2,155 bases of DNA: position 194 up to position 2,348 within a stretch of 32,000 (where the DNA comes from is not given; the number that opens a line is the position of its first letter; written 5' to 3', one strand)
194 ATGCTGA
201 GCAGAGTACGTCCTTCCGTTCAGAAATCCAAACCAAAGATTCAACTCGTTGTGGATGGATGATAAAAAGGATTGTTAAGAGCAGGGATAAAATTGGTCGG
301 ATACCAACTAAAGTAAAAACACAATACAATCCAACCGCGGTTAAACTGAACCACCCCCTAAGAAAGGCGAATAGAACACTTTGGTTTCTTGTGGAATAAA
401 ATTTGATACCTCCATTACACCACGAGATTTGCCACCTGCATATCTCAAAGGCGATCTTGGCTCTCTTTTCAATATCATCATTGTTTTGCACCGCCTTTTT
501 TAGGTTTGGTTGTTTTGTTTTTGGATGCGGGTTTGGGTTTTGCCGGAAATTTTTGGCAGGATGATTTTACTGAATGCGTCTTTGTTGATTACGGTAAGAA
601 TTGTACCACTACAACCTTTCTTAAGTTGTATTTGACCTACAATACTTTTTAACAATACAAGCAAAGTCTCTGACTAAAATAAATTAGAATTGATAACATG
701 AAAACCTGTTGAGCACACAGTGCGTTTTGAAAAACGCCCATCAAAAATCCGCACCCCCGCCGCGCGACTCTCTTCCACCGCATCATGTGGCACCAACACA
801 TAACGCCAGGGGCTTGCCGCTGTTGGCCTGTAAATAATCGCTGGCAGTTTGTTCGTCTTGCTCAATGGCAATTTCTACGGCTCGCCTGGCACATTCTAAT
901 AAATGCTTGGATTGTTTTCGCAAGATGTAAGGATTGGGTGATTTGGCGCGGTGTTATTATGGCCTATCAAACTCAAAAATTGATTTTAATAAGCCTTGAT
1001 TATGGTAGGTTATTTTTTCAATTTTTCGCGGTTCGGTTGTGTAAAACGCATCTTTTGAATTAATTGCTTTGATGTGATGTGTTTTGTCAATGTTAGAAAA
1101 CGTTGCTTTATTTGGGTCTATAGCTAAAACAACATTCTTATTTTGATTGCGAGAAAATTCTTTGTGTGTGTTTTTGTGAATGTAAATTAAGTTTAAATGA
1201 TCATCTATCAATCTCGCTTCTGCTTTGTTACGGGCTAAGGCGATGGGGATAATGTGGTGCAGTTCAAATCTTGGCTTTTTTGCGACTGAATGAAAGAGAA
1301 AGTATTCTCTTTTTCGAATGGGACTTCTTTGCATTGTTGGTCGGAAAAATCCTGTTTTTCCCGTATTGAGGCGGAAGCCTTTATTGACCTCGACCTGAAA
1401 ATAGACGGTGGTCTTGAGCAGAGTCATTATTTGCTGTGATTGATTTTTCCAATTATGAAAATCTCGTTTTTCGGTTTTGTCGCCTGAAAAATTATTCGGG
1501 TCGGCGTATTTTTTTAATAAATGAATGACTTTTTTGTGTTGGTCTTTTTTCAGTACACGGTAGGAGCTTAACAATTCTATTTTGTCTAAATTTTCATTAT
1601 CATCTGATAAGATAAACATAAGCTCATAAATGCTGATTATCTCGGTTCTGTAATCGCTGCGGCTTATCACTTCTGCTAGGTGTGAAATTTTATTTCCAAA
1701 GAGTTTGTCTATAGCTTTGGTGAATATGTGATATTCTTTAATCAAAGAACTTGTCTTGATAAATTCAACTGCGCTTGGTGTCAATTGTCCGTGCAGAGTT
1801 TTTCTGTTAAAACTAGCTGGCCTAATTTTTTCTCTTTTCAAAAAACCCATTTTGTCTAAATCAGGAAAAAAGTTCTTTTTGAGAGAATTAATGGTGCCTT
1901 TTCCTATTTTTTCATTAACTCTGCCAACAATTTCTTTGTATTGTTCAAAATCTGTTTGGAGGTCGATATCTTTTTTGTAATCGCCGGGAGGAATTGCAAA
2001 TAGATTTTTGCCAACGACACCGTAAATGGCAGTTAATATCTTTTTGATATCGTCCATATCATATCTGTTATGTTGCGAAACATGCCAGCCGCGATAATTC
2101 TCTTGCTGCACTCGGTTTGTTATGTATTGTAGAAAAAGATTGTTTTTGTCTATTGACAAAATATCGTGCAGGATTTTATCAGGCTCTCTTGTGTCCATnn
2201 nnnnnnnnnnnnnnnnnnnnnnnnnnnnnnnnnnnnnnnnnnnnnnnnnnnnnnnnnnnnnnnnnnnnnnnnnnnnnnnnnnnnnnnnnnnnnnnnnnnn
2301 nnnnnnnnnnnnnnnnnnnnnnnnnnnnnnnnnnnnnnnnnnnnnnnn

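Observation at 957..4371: Four-gene, translationally coupled R-M-like operon pairing two unrelated nuclease folds with two beta-class methyltransferases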

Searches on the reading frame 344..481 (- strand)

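Call 51: search_protein_families(library=pfam, proteins=[window:344-481:-], max_evalue=1)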
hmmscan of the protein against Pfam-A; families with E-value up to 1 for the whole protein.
seq(46 aa): 1 family
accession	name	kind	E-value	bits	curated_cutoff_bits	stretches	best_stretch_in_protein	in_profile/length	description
PF02086.21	MethyltransfD12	-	0.00026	21.3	22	1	14-46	1-34/253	D12 class N6 adenine-specific DNA methyltransferase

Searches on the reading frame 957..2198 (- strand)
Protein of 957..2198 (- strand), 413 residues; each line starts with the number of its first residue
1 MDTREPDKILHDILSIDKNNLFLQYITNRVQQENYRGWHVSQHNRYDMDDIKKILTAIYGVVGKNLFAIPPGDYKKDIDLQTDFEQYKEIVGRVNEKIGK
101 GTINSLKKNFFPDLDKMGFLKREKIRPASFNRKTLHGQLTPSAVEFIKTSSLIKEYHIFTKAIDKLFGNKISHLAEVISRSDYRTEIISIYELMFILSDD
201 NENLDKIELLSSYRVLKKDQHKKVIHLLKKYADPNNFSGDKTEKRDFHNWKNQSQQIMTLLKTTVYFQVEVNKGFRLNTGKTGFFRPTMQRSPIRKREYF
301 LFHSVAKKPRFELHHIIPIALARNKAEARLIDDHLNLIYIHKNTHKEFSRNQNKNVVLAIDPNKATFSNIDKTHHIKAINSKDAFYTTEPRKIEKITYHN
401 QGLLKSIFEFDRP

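Call 3: search_protein_families(library=pfam, proteins=[window:957-2198:-], max_evalue=1)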
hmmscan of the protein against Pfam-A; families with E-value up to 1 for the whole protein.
window:957-2198:- (413 aa): 1 family
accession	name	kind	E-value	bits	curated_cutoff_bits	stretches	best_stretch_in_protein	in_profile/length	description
PF13391.12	HNH_2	-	0.024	14.9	21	1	310-351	11-61/66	HNH endonuclease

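Call 4: search_protein_families(library=ncbifam, proteins=[window:957-2198:-], max_evalue=1)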
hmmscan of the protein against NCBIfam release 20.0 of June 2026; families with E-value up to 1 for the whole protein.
window:957-2198:- (413 aa): 1 family
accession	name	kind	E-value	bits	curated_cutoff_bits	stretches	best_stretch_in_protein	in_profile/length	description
NF011553.0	PRK14981.1-5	equivalog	0.07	13.2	152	1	171-232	56-111/113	DNA-directed RNA polymerase subunit F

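Call 5: search_protein_families(library=padloc, proteins=[window:957-2198:-], max_evalue=1)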
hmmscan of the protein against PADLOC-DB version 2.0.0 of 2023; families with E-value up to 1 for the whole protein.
window:957-2198:- (413 aa): 1 family
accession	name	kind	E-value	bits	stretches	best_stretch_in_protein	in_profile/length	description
PDLC03506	REase_II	-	2.9e-69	232.2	1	13-406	5-413/416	Type II restriction enzyme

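Call 6: search_solved_structures(query=window:957-2198:-, max_evalue=10, show_alignments=2)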
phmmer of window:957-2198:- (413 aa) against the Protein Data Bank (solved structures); distinct sequences matched with E-value up to 10: 0.

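Call 10: find_homologous_proteins(query=window:957-2198:-, max_evalue=0.001)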
Query window:957-2198:- (413 aa): 593 proteins with E <= 0.001 among 4293 candidates; the best 120 are listed.
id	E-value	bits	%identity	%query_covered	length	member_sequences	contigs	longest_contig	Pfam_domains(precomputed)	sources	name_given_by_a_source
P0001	1.8e-273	925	100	100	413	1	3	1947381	-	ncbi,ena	-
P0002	7.0e-165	567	63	100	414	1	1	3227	-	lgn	-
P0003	3.1e-162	559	62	100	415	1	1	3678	-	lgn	-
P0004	9.9e-160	550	61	100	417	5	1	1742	-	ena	-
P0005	4.2e-157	542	61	100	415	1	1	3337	-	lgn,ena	-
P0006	6.5e-157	541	60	100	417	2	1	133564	-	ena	-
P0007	1.6e-156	540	61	99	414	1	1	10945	-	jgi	-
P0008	6.2e-155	535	60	98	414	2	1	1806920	-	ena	-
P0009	7.2e-155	534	60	99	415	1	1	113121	-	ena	-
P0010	1.9e-154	533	58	100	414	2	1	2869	-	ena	-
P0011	3.0e-153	529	58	100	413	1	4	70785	-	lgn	-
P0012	5.1e-153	528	58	99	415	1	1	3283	-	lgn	-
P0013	2.1e-151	523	60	99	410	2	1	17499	-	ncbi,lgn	-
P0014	1.2e-150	521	60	100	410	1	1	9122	-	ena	-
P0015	2.7e-149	516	58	99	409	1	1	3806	-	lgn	-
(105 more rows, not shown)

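Call 13: find_encoding_contigs(protein=P0001, flank=6000, max_places=4)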
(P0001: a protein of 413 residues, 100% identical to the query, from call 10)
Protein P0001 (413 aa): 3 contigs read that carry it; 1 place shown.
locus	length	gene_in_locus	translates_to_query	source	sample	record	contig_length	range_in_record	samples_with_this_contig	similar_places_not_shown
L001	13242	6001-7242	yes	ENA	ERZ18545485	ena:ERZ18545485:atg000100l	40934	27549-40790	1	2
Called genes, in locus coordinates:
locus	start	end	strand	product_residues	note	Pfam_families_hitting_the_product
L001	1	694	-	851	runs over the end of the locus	PF13181:TPR_8 (faint), PF00515:TPR_1 (faint), PF07719:TPR_2 (faint), PF14559:TPR_19 (faint), PF04932:Wzy_C, PF13414:TPR_11 (faint)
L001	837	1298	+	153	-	-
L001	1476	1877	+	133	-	-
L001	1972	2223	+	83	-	PF13414:TPR_11 (faint)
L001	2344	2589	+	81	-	-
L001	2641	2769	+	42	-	-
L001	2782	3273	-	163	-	PF07963:N_methyl, PF07596:SBP_bac_10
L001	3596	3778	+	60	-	-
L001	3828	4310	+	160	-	PF13588:HSDR_N_2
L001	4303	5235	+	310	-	PF01555:N6_N4_Mtase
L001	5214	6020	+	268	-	PF01555:N6_N4_Mtase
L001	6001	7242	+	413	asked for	-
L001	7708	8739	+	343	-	-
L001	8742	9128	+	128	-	PF13371:TPR_9 (weak), PF00515:TPR_1 (weak), PF07719:TPR_2 (weak)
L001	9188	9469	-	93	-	PF12646:DUF3783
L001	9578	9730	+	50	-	-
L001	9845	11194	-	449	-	PF03448:MgtE_N, PF00571:CBS, PF01769:MgtE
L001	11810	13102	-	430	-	PF13428:TPR_14 (faint), PF12895:ANAPC3 (faint), PF13431:TPR_17 (faint), PF25063:ARM_TT21_C (faint), PF09976:TPR_21 (faint), PF13429:TPR_15 (weak), PF23914:TPR_CcmH_CycH (weak), PF14559:TPR_19 (weak), +7 more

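Call 18: find_related_loci(query=A1, collection=genome_contigs, flank=6000)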
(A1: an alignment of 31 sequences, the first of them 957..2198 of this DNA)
Query A1 (413 aa) in genome_contigs; peptide patterns used: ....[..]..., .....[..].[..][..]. (x = any residue, [..] = any of these).
184 stretches matched a pattern; 66 encode a relative of the query (tblastn E <= 1e-3); 66 distinct loci.
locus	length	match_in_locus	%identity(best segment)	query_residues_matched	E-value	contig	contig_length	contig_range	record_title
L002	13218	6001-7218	60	8-413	7e-164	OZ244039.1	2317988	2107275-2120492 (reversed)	MAG: Gammaproteobacteria bacterium isolate e3892392-5858-422b-b2e0-55b344cbf6f5 genome assembly, chromosome: 1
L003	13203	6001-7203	60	9-410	3e-159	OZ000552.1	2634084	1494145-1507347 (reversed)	MAG: Gammaproteobacteria bacterium isolate ebb2b138-9e40-4bd5-a5f6-e9a39d167ca2 genome assembly, chromosome: 1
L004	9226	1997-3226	60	1-410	1e-156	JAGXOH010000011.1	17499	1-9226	Candidatus Falkowbacteria bacterium LH_S3 NODE_11_length_17499_cov_213.685164, whole genome shotgun sequence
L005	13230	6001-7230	59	3-412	4e-154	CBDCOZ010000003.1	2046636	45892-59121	MAG: Candidatus Oxydemutatoraceae bacterium isolate 466f60cb-6b0a-4a09-b829-3ad856362bb4 genome assembly, contig: contig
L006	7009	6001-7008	57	10-346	1e-119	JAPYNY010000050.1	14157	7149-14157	MAG: Candidatus Hopanoidivorans cymbastelae isolate m_cyhl3 Seq50, whole genome shotgun sequence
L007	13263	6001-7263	49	1-410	2e-118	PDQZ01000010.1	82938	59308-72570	MAG: Candidatus Campbellbacteria bacterium isolate DOLZORAL124_30_42 DolZOral124_scaffold_678, whole genome shotgun sequ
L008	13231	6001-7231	60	4-413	4e-134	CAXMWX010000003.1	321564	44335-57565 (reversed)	MAG: Gammaproteobacteria bacterium isolate f2056530-3023-4fc6-a5f8-b9ce68973d47 genome assembly, contig: contig_3, whole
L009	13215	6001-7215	46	9-410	7e-104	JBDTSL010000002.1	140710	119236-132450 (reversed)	MAG: Candidatus Doudnabacteria bacterium isolate cluster3_bin.27 NODE_141_length_140710_cov_9.661221, whole genome shotg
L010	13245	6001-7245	45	3-410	6e-102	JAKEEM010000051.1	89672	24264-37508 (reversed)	MAG: Chlorobiota bacterium isolate PMV_1.34 PMV_1.34.k101_925655, whole genome shotgun sequence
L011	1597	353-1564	45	8-410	8e-109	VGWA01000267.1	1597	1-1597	MAG: Ignavibacteria bacterium isolate K_DeepCast_250m_m1_364 K_DeepCast_250m_m1_364_Ga0194125_10173031, whole genome sho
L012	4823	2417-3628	45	8-410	7e-100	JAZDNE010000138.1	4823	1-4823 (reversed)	MAG: bacterium isolate MEGAHIT-group-0.699 k141_17721693, whole genome shotgun sequence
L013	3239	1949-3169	45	2-410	1e-101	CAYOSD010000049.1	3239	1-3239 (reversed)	MAG TPA_asm: uncultured Candidatus Saccharibacteria bacterium isolate SRP118108_co5_4 genome assembly, contig: NODE_4506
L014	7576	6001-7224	43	5-410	2e-99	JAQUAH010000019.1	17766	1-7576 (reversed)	MAG: Candidatus Omnitrophota bacterium isolate STC_8 NODE_6770_length_17766_cov_2.981745_Sandtown_C, whole genome shotgu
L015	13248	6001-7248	44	7-413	5e-99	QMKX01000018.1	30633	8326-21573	MAG: Epsilonproteobacteria bacterium isolate B24_G6 B24_Guay6_scaffold_00372, whole genome shotgun sequence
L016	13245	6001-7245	42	7-412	3e-97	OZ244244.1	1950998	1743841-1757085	MAG: Gammaproteobacteria bacterium isolate a95c62f7-d7b1-4aaa-ae6b-9788209e8063 genome assembly, chromosome: 1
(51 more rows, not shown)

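Call 48: search_dna_similar(query=window:957-2198:-, collection=plasmids, mode=protein, max_rows=10)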
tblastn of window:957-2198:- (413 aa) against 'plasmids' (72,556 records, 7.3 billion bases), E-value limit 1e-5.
Records with a match: 4; places in all: 4; records where one place covers at least 80% of the query: 3.
Best place of each record, by identity: <60% 4.
By first word of the organism name: Helicobacter 4.
By predicted mobility (MOB-suite, as given by PLSDB): non-mobilizable 4.
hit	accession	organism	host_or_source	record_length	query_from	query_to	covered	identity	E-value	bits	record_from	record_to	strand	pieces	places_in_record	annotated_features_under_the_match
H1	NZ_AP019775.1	Helicobacter suis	-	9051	24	371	84%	31.1%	5e-39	156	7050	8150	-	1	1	type II restriction endonuclease subunit R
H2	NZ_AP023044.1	Helicobacter suis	Homo sapiens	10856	24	371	84%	31.1%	5e-39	156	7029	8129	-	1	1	type II restriction endonuclease subunit R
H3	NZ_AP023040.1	Helicobacter suis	Homo sapiens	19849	24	371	84%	31.1%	5e-39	156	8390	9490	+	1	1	type II restriction endonuclease subunit R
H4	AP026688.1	Helicobacter ailurogastricus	Felis catus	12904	25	303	68%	31.9%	2e-28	125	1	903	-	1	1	none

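Call 51: search_protein_families(library=pfam, proteins=[L001:7708-8739:+], max_evalue=1)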
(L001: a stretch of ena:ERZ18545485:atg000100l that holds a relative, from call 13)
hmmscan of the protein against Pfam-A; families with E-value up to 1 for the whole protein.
L001:7708-8739:+ (343 aa): 0 families
